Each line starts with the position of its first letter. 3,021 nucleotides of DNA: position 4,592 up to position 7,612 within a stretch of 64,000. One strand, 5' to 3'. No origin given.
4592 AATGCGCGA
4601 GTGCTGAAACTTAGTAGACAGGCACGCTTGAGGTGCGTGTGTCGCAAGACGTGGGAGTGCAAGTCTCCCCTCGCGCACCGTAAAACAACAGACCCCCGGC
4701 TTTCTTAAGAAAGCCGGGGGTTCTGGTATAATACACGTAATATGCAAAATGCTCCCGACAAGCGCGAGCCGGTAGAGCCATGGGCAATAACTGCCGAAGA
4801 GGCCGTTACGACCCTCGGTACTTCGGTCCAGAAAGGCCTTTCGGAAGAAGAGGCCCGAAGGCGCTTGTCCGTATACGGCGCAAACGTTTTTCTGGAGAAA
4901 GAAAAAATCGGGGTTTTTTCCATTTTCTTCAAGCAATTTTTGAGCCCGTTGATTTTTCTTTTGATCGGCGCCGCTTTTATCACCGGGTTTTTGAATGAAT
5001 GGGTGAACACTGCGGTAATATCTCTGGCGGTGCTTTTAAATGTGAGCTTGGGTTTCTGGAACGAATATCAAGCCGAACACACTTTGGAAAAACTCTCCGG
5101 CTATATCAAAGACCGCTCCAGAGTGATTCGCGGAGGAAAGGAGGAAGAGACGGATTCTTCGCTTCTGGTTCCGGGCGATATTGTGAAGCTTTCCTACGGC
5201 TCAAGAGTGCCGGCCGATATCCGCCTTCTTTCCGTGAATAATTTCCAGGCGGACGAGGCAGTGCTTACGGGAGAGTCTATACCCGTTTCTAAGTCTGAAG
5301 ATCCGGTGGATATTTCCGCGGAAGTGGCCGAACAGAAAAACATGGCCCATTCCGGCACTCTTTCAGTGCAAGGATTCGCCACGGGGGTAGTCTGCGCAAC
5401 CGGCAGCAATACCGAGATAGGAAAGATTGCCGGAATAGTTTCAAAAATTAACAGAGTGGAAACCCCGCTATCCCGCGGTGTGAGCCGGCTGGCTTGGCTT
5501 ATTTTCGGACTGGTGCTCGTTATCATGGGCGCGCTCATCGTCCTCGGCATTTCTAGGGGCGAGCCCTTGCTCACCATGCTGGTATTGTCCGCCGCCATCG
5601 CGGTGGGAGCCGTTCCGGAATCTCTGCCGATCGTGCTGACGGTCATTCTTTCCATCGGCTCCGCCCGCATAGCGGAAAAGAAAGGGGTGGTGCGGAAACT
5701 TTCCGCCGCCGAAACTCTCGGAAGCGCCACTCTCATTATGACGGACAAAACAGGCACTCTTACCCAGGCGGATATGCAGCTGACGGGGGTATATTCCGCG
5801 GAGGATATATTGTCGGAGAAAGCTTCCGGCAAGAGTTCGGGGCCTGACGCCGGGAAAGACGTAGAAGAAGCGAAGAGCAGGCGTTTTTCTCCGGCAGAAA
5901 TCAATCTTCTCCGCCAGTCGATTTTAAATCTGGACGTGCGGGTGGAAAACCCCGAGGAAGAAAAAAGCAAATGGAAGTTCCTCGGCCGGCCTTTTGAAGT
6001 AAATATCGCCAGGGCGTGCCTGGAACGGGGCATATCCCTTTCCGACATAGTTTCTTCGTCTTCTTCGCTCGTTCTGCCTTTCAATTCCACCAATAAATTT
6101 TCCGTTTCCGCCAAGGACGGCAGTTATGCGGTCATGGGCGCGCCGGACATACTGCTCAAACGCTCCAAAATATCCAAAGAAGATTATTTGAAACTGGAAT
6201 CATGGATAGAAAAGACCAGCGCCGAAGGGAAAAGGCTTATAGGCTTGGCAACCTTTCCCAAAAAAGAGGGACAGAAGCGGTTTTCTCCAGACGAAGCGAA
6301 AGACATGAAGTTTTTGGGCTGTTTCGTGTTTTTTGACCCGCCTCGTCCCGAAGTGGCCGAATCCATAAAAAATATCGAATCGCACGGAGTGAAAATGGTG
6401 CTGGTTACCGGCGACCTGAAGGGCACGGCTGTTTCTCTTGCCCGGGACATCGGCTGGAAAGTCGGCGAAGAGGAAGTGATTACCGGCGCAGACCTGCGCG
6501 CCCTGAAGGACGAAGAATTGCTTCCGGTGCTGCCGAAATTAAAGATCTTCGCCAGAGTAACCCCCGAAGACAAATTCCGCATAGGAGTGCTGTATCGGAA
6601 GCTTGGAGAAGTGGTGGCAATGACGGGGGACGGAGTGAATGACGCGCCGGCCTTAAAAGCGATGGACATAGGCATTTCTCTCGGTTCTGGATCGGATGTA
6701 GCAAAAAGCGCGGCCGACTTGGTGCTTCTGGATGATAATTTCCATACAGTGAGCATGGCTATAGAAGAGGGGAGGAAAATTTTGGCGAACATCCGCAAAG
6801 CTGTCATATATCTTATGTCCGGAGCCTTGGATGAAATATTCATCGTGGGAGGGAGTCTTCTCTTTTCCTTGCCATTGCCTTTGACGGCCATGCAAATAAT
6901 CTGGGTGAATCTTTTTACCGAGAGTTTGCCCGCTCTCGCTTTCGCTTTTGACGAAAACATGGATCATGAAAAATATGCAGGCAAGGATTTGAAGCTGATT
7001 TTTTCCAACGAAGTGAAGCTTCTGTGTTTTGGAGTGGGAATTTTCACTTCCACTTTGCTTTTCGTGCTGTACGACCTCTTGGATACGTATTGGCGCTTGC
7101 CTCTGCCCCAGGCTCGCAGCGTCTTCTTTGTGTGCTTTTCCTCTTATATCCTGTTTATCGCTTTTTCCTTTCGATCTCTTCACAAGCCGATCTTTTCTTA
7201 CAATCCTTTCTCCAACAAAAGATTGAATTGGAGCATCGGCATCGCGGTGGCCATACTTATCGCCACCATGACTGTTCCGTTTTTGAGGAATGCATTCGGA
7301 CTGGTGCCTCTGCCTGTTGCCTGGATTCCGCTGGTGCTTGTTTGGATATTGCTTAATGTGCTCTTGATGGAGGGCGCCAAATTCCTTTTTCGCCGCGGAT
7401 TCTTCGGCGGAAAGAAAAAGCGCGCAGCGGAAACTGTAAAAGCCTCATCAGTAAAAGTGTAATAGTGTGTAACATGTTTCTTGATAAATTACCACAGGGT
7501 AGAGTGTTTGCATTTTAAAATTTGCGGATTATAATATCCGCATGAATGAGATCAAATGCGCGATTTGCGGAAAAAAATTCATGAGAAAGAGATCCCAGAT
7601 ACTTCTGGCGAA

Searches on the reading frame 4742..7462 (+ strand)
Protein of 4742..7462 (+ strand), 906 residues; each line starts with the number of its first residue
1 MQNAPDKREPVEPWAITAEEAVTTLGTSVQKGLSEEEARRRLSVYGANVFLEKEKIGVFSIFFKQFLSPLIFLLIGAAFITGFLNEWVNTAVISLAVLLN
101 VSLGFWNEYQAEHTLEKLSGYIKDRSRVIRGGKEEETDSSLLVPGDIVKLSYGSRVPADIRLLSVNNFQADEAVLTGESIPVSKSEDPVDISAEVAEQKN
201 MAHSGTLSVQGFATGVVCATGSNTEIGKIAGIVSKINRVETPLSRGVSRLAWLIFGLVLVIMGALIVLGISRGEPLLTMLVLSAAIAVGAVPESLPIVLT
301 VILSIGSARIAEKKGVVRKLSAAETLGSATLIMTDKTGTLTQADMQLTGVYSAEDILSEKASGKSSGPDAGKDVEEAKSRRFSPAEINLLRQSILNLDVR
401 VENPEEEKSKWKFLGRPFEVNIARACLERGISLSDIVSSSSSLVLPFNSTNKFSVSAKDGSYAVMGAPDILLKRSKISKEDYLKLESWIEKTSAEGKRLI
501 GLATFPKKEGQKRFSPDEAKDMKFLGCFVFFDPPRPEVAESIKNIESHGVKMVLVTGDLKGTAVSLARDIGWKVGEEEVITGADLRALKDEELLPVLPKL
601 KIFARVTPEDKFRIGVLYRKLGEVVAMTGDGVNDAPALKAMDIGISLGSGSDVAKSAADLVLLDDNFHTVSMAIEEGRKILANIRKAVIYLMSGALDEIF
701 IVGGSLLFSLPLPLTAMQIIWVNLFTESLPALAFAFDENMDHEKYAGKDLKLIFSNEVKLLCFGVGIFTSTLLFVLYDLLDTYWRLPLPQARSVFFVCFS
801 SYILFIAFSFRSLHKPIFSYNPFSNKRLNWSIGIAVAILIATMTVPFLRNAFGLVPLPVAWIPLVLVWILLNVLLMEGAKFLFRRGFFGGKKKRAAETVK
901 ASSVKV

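Call 35: find_encoding_contigs(protein=window:4742-7462:+, flank=10000, max_places=1)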
Protein window:4742-7462:+ (906 aa): 16 contigs read that carry it; 1 place shown.
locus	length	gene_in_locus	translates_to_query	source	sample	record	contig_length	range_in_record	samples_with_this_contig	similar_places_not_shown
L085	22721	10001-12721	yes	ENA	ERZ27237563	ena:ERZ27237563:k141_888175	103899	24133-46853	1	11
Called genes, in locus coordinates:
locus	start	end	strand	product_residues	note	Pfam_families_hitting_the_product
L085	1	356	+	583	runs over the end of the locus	-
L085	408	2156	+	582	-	-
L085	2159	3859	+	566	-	-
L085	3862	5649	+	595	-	-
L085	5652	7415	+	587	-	-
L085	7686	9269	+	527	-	PF23477:zf_Tbcl_2 (faint)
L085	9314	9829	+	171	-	PF01245:Ribosomal_L19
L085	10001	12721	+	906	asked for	PF00690:Cation_ATPase_N, PF00122:E1-E2_ATPase, PF00702:Hydrolase, PF13246:Cation_ATPase, PF00689:Cation_ATPase_C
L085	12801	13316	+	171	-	-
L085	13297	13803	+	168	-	-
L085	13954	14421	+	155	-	-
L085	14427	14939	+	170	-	-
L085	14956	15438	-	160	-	PF09900:DUF2127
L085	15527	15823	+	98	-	PF02583:Trns_repr_metal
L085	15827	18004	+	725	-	PF19335:HMBD, PF00122:E1-E2_ATPase, PF12710:HAD (faint), PF00702:Hydrolase, PF08282:Hydrolase_3 (faint)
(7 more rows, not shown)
